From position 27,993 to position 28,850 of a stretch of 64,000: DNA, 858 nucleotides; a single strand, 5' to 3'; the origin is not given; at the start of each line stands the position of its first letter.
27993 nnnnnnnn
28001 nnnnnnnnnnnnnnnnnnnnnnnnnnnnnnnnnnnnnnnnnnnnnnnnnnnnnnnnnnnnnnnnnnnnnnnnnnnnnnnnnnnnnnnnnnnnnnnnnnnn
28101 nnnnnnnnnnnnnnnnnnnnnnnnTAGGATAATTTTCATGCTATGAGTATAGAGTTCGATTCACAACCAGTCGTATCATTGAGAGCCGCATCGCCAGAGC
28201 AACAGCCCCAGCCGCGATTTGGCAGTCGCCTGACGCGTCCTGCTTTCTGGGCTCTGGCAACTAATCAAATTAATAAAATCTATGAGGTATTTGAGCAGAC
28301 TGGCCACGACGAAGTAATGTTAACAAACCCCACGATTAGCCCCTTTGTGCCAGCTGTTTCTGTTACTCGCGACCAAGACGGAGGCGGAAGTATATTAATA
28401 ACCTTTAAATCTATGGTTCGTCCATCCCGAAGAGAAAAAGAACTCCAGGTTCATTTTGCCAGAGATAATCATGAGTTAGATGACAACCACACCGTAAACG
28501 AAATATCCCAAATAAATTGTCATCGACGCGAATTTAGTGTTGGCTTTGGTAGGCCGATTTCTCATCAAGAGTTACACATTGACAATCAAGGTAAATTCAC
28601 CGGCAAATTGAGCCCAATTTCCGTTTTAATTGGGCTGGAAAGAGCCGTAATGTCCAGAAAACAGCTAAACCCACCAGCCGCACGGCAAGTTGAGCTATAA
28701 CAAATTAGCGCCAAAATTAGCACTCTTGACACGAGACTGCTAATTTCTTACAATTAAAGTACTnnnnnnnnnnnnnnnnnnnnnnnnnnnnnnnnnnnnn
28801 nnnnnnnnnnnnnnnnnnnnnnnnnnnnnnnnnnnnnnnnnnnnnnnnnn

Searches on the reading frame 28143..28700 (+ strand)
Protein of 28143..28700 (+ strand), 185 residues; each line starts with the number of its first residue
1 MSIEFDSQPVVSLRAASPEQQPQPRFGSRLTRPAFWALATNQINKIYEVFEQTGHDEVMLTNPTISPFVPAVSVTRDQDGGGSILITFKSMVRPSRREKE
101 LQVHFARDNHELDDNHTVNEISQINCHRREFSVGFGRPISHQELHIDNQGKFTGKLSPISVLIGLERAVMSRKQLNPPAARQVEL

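Call 7: search_protein_families(library=ncbifam, proteins=[window:28143-28700:+], max_evalue=0.001)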
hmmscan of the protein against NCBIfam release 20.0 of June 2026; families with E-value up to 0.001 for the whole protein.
window:28143-28700:+ (185 aa): 0 families

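Call 12: search_protein_families(library=pfam, proteins=[window:28143-28700:+], max_evalue=0.001)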
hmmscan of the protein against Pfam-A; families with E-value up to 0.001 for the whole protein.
window:28143-28700:+ (185 aa): 0 families
